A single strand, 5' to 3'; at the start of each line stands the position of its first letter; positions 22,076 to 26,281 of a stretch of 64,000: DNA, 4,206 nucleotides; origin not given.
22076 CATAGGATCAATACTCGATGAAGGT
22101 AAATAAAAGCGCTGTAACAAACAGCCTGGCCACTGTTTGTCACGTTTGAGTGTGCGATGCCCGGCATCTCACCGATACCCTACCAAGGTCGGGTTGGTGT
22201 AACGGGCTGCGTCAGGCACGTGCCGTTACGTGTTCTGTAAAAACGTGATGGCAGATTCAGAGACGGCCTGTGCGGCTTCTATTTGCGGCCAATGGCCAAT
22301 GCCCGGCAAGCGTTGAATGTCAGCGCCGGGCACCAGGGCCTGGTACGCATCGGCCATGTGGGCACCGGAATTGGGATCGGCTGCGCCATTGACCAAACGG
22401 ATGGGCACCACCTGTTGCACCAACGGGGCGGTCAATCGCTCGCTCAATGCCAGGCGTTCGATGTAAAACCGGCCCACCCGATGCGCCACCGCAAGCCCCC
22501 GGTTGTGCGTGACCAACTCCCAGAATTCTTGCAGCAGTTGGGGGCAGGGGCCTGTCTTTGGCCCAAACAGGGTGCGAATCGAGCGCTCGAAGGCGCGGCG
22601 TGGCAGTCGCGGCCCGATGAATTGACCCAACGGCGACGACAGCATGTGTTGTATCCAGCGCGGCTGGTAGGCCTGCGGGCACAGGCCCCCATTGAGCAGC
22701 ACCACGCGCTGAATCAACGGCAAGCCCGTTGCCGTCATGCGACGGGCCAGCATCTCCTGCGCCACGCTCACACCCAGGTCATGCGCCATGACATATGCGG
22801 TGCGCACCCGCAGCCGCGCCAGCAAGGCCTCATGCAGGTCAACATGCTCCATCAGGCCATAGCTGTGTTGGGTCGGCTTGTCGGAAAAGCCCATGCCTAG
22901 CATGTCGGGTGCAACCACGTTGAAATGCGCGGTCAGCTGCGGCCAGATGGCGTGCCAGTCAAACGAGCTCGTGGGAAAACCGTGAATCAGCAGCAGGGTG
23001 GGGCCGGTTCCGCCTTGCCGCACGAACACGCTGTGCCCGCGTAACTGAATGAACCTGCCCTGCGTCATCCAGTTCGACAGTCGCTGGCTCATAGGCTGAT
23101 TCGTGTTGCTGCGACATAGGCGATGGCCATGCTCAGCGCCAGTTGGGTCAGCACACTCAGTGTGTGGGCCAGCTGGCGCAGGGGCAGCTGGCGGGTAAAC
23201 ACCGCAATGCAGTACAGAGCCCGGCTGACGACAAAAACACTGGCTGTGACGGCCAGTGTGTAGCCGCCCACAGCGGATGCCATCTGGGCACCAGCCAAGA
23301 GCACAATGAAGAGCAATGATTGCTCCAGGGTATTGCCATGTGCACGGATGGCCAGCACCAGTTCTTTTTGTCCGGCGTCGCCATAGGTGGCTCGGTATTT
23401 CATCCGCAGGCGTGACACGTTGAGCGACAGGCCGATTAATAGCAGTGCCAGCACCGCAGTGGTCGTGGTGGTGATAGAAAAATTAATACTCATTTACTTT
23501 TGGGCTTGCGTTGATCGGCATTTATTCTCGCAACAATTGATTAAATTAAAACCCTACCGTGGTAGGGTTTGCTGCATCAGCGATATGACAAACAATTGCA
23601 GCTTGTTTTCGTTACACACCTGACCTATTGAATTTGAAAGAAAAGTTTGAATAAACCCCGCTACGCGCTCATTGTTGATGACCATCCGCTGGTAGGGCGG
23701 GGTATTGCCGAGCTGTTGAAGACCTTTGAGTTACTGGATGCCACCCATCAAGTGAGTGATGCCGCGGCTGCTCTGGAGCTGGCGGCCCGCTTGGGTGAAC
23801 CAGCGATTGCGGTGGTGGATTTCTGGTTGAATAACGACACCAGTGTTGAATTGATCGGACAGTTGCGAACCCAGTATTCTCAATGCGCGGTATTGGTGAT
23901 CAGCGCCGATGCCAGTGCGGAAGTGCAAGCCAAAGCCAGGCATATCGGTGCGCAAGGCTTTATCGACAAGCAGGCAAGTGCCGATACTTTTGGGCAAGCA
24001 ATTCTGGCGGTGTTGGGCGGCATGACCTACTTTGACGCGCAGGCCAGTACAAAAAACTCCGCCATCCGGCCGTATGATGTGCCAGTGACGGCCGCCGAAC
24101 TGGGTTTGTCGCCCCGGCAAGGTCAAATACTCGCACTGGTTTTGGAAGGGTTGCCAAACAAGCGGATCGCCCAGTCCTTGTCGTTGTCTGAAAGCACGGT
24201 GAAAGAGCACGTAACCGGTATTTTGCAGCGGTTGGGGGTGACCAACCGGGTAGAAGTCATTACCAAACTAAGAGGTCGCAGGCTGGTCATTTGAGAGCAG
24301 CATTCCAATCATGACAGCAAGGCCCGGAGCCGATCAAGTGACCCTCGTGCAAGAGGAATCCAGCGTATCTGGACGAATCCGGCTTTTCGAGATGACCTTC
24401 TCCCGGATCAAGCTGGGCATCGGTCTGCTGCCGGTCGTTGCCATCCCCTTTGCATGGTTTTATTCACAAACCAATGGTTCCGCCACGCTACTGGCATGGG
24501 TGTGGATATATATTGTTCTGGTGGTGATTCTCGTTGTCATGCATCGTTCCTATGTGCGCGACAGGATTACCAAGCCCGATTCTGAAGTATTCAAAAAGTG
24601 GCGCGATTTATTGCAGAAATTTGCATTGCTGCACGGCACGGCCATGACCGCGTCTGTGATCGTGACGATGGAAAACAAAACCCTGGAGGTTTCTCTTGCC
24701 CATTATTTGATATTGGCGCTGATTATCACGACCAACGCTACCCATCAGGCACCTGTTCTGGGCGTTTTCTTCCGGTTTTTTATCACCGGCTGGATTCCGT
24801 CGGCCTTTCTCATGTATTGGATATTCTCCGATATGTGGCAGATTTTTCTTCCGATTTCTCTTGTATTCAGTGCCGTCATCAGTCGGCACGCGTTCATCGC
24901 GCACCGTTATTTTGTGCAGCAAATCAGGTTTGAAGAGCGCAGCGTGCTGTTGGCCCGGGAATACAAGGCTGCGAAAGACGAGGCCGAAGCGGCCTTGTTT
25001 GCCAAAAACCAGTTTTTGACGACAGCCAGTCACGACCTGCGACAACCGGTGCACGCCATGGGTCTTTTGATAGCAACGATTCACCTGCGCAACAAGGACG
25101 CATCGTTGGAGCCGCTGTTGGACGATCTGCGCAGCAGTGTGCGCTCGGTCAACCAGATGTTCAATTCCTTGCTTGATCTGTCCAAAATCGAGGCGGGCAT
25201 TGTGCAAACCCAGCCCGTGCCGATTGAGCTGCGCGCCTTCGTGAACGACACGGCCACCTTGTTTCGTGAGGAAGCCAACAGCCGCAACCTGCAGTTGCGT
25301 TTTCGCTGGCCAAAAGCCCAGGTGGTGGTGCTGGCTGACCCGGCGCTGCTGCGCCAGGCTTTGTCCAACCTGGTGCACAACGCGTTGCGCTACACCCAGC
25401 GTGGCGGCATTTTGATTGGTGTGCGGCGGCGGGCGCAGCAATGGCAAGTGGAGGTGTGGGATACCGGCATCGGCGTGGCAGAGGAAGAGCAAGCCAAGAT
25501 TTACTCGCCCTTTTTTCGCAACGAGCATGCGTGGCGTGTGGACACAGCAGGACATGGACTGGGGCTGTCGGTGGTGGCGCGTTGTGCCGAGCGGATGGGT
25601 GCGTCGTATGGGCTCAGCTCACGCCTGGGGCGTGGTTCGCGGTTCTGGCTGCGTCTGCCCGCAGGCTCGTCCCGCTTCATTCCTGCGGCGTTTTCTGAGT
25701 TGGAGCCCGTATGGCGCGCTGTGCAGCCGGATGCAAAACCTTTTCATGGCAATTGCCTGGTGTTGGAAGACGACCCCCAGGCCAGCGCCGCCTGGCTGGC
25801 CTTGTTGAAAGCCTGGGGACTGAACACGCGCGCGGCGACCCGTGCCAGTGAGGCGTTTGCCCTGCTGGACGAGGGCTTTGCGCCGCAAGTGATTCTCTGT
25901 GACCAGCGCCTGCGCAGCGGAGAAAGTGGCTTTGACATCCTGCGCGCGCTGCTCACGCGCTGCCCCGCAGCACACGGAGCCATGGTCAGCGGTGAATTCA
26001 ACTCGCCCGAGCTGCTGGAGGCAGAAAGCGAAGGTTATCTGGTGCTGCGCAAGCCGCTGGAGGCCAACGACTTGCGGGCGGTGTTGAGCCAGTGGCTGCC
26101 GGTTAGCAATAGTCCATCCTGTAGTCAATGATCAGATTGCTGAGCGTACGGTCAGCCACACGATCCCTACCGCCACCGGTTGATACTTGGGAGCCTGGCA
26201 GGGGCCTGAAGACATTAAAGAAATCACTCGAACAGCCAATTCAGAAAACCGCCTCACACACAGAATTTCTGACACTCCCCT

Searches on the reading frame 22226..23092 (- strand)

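Call 45: search_protein_families(library=pfam, proteins=[window:22226-23092:-], max_evalue=0.001)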
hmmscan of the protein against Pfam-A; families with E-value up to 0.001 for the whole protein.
window:22226-23092:- (288 aa): 2 families
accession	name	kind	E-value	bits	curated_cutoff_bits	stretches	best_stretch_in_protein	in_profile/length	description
PF00561.26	Abhydrolase_1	-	2.7e-20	73.5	25.8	1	31-273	1-244/245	alpha/beta hydrolase fold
PF12697.13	Abhydrolase_6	-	9.4e-19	69.4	26.3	1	33-278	1-215/217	Alpha/beta hydrolase family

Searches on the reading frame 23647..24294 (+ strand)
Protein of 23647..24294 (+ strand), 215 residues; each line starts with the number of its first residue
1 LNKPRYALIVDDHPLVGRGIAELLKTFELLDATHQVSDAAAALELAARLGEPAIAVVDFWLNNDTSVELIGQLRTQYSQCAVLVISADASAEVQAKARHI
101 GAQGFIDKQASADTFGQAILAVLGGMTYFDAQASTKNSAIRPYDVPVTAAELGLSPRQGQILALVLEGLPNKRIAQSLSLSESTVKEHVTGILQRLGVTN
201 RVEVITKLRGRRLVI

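Call 45: search_protein_families(library=pfam, proteins=[window:23647-24294:+], max_evalue=0.001)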
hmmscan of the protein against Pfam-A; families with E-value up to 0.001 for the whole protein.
window:23647-24294:+ (215 aa): 5 families
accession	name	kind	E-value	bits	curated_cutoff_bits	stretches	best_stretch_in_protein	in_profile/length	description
PF00196.25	GerE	-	4.4e-17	61.9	23.5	1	154-206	3-55/57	Bacterial regulatory proteins, luxR family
PF00072.30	Response_reg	-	4e-14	53.2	30.2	1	8-118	2-109/111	Response regulator receiver domain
PF08281.18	Sigma70_r4_2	-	4.2e-07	29.9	25.7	1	154-190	11-48/54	Sigma-70, region 4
PF13384.12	HTH_23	-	5.8e-05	23.2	24.6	0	159-186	8-35/50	Homeodomain-like domain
PF04545.22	Sigma70_r4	-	0.00013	21.9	24.1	1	153-196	4-48/50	Sigma-70, region 4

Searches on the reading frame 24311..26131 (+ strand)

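Call 45: search_protein_families(library=pfam, proteins=[window:24311-26131:+], max_evalue=0.001)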
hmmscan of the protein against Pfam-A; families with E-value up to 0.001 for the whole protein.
window:24311-26131:+ (606 aa): 3 families
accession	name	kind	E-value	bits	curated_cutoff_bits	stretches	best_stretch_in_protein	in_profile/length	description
PF02518.31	HATPase_c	-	4.4e-24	85.5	26.4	1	343-451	2-109/111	Histidine kinase-, DNA gyrase B-, and HSP90-like ATPase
PF00512.31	HisKA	-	4.6e-12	46.3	26.9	1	231-296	1-66/66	His Kinase A (phospho-acceptor) domain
PF00072.30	Response_reg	-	3e-07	31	30.2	1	483-592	2-110/111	Response regulator receiver domain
